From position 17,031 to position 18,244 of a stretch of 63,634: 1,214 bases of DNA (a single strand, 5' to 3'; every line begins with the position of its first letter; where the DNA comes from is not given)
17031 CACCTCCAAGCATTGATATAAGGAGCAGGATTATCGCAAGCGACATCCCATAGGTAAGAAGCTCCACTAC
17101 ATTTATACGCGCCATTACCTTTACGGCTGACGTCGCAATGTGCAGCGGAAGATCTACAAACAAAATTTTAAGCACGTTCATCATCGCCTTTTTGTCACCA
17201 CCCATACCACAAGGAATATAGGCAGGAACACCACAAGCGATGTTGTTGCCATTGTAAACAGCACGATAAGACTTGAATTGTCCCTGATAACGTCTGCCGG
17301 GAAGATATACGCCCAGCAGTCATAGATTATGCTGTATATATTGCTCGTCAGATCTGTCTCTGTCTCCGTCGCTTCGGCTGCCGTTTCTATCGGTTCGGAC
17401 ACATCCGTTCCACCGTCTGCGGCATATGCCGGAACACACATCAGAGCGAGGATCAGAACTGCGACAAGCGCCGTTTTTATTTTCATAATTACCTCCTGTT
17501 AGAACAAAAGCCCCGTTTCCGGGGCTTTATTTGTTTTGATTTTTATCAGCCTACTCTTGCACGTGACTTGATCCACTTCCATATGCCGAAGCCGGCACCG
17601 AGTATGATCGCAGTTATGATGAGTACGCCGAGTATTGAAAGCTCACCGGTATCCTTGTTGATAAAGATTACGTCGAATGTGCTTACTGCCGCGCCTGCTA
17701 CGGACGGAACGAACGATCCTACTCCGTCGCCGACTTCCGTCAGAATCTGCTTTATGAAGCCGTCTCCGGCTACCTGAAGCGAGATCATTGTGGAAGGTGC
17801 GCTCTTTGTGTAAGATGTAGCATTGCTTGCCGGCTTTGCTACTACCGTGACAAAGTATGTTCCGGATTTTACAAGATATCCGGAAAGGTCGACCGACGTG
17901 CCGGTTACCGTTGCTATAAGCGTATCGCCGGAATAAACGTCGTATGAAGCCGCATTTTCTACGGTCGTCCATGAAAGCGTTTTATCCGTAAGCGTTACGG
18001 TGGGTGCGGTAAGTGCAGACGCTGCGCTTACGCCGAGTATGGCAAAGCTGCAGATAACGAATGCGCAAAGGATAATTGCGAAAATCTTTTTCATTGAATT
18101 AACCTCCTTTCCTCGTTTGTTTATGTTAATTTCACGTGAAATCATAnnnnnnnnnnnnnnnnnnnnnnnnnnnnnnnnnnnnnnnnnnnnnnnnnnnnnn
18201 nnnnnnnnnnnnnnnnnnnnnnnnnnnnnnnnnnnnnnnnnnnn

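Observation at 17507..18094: Coat-topology protein carrying a full Fn3/Ig-like domain, followed by an intra-operon terminator as after Ff gene VIII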

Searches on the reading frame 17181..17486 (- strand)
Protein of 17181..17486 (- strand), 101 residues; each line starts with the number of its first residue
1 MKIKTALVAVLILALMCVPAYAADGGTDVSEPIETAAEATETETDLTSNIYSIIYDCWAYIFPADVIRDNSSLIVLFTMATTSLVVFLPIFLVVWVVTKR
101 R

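Call 6: search_protein_families(library=pfam, max_evalue=0.1, proteins=[window:17181-17486:-])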
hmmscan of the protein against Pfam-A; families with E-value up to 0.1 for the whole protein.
window:17181-17486:- (101 aa): 4 families
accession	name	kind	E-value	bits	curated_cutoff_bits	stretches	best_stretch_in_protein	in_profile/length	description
PF04956.18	TrbC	-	0.0033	18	27.9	1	2-38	10-42/98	TrbC/VIRB2 pilin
PF12963.12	DUF3852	-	0.0051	17.6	25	1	4-42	6-42/107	Protein of unknown function (DUF3852)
PF01456.22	Mucin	-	0.052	14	34.7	1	1-45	1-48/143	Mucin-like glycoprotein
PF21827.1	New_glue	-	0.059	13.6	31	1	1-45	1-39/94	New glue protein family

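Call 7: search_protein_families(library=phrogs, max_evalue=0.1, proteins=[window:17181-17486:-])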
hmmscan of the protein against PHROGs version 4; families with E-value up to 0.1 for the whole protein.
window:17181-17486:- (101 aa): 0 families

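Call 110: search_solved_structures(query=A5, max_evalue=10, show_alignments=2)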
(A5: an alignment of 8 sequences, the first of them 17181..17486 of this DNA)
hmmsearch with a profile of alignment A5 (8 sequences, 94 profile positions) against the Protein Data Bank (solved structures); distinct sequences matched with E-value up to 10: 2.
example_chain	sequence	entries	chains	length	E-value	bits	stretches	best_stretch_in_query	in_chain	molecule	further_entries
3byh_B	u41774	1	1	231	0.42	13.9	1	49-75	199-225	fimbrin ABD2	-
1pxy_A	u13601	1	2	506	1.2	12.5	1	49-75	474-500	fimbrin-like protein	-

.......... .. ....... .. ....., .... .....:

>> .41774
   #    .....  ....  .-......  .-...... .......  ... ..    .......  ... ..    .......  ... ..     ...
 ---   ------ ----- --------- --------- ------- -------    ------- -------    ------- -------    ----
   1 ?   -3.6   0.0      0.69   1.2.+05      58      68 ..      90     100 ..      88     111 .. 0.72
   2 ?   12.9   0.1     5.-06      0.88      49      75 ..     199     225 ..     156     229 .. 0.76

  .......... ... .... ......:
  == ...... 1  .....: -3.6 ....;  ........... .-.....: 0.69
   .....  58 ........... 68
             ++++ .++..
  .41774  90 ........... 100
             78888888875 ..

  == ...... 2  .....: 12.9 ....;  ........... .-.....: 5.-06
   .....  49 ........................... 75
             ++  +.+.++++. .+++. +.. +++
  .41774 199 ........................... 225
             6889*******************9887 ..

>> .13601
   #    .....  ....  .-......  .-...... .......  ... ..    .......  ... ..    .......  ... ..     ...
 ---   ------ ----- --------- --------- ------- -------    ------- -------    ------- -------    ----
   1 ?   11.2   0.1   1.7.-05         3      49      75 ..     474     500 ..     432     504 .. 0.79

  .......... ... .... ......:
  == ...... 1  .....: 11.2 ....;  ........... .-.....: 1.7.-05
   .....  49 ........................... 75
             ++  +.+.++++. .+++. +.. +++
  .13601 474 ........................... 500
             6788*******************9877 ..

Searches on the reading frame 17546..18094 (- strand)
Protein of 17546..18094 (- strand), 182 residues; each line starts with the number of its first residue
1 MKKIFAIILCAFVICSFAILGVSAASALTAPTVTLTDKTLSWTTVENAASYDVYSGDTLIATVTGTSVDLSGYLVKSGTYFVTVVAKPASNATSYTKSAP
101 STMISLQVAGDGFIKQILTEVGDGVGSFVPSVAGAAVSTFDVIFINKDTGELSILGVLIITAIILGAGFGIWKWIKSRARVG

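Call 6: search_protein_families(library=pfam, max_evalue=0.1, proteins=[window:17546-18094:-])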
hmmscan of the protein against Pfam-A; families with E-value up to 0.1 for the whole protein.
window:17546-18094:- (182 aa): 0 families

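Call 7: search_protein_families(library=phrogs, max_evalue=0.1, proteins=[window:17546-18094:-])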
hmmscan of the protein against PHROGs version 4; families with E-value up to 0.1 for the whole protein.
window:17546-18094:- (182 aa): 2 families
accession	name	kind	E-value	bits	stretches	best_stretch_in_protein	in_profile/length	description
phrog_7440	-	tail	0.0007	19.7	1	27-94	257-317/354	major tail protein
phrog_31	-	tail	0.023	13.4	1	36-98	888-956/1565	central tail fiber J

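Call 8: find_homologous_proteins(query=window:17546-18094:-, max_evalue=0.001)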
Query window:17546-18094:- (182 aa): 4 proteins with E <= 0.001 among 539 candidates.
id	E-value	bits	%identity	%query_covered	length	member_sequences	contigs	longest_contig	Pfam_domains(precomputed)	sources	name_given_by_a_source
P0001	5.0e-106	370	100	100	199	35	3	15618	-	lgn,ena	-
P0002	2.9e-94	332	87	100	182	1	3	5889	-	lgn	-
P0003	2.2e-81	290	75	100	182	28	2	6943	-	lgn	-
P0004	2.1e-79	283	76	99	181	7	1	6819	-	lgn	-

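Call 11: find_encoding_contigs(protein=P0003, flank=10000, max_places=4)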
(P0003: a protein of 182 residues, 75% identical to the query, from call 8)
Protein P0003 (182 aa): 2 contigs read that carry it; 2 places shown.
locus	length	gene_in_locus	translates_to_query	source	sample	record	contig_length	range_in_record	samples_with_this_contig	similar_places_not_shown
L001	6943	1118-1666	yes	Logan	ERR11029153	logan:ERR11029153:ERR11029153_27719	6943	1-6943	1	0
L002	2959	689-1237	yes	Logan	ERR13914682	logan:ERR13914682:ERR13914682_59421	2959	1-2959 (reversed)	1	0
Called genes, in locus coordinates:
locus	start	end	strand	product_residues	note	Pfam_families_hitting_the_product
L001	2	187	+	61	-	?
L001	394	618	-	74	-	PF12844:HTH_19, PF13560:HTH_31, PF01381:HTH_3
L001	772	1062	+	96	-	-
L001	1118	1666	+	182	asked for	-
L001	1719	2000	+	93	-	-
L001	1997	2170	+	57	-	-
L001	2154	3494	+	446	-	-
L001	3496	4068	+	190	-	-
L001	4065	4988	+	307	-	-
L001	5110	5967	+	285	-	PF23343:REP_ORF2-G2P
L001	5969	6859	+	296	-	PF02899:Phage_int_SAM_1 (weak), PF00589:Phage_integrase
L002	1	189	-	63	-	?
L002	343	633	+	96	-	-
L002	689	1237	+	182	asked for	-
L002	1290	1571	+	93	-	-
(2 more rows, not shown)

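Call 26: find_related_loci(query=A1, collection=viral_contigs, flank=8000)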
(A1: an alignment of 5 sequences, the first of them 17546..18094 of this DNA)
Query A1 (182 aa) in viral_contigs; peptide patterns used: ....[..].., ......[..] (x = any residue, [..] = any of these).
600 stretches matched a pattern, but none encodes a relative of the query by tblastn (E <= 1e-3).

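Call 28: predict_structure(alignment_id=A1)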
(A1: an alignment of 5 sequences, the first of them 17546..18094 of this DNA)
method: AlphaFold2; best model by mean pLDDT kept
length: 182 residues; sequences in the alignment: 5
mean_pLDDT: 49.6   pTM: 0.36
mean pLDDT of the five models: 49.6, 47.3, 46.2, 44.2, 43.2
residues with pLDDT >= 90: 0; 70-90: 37; 50-70: 31; < 50: 114
segments of 3 or more residues with pLDDT < 50: 1-36, 97-158, 172-174, 176-182
pLDDT, mean of each block of 10 residues (from residue 1): 42 42 29 47 74 73 81 58 71 54 36 36 36 35 37 45 52 47 39
secondary structure, 60 per line:
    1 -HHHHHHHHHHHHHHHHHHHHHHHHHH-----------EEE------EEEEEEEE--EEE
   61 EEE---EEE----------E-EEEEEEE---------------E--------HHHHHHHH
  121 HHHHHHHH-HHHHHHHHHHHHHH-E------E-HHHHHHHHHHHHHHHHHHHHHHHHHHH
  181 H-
elements in order: H2-27 E39-41 E48-55 E58-63 E67-69 E82-88 H113-128 H130-143 H154-181

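Call 43: search_solved_structures(query=A1, max_evalue=10, show_alignments=2)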
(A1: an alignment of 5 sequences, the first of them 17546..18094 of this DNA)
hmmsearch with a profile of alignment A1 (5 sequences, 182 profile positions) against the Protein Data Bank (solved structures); distinct sequences matched with E-value up to 10: 1.
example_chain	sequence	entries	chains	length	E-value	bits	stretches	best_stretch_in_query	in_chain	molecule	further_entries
1k85_A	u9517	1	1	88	9.5e-05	25.5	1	24-101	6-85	CHITINASE A1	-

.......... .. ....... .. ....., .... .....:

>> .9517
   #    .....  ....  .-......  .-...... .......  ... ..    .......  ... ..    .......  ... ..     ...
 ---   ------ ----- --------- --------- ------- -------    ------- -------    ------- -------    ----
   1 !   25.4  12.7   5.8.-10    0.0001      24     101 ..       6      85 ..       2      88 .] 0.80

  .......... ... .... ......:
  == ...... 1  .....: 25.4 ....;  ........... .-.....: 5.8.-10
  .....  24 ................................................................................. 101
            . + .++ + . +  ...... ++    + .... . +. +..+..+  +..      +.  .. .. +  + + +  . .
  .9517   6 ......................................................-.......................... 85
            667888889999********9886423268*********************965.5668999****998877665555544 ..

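Call 46: fold_search(model_id=the predicted structure, library=pdb)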
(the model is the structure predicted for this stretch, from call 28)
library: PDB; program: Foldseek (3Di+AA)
matches with E <= 10: 385; with E <= 0.001: 0
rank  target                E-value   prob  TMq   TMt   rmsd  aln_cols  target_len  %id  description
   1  2csp_MODEL_1_A        7.8e-02  0.47  0.17  0.23   8.0        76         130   24  Solution structure of the FNIII domain of human RIM-binding protein 2 (released 2005-11-22)
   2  1k85_MODEL_1_A        8.3e-02  0.97  0.25  0.47   7.9        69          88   36  Solution structure of the fibronectin type III domain from Bacillus circulans WL-12 Chitinase A1. (released 2002-12-18)
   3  3th3_T                1.4e-01  0.77  0.23  0.26   5.4        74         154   24  Mg2+ Is Required for Optimal Folding of the Gamma-Carboxyglutamic Acid (Gla) Domains of Vitamin K-Dependent Clotting F (released 2012-08-22)
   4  1ahw_C                1.4e-01  0.77  0.23  0.21   5.4        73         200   25  A COMPLEX OF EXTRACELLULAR DOMAIN OF TISSUE FACTOR WITH AN INHIBITORY FAB (5G9) (released 1998-02-25)
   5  3art                  1.9e-01  0.63  0.20  0.07   4.4        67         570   25  Crystal Structure Analysis of Chitinase A from Vibrio harveyi with novel inhibitors - W275G mutant complex structure wit (released 2011-04-20)
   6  8hrf_B                2.0e-01  0.60  0.20  0.07   4.4        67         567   24  Catalytic domain of Vibrio parahaemolyticus chitinase 1 (released 2023-12-20)
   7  8tw6_G                2.0e-01  0.30  0.17  0.32   8.6        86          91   10  TCR in nanodisc ND-II (released 2024-10-02)
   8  3ars                  2.2e-01  0.57  0.20  0.07   4.4        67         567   25  Crystal Structure Analysis of Chitinase A from Vibrio harveyi with novel inhibitors - apo structure of mutant W275G (released 2011-04-20)
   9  2vtf_B                2.4e-01  0.91  0.28  0.09   3.4        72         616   21  X-ray crystal structure of the Endo-beta-N-acetylglucosaminidase from Arthrobacter protophormiae E173Q mutant reveals  (released 2009-03-31)
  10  3aro                  2.4e-01  0.54  0.21  0.08   4.4        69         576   25  Crystal Structure Analysis of Chitinase A from Vibrio harveyi with novel inhibitors - apo structure (released 2011-04-20)
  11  2b7d_T                2.7e-01  0.63  0.24  0.28   5.1        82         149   23  Factor VIIa Inhibitors: Chemical Optimization, Preclinical Pharmacokinetics, Pharmacodynamics, and Efficacy in a Baboo (released 2006-02-14)
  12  3arp                  2.7e-01  0.54  0.22  0.08   4.8        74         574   24  Crystal Structure Analysis of Chitinase A from Vibrio harveyi with novel inhibitors - complex structure with DEQUALINIUM (released 2011-04-20)
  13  5jip_A                2.9e-01  0.82  0.24  0.14   6.0        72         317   19  Crystal structure of the Clostridium perfringens spore cortex lytic enzyme SleM (released 2016-08-10)
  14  3pdg                  3.0e-01  0.87  0.26  0.48   2.8        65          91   23  Structures of Clostridium thermocellum CbhA fibronectin(III)-like modules (released 2011-11-23)
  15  3ela_T                3.7e-01  0.57  0.23  0.23   5.3        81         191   23  Crystal structure of active site inhibited coagulation factor VIIA mutant in complex with soluble tissue factor (released 2008-11-04)
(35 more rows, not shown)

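Call 50: search_dna_similar(query=window:17549-18094:-, collection=phages, mode=protein, max_evalue=1, max_rows=20)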
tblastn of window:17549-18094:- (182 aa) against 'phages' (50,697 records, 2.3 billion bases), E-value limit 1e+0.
No match.
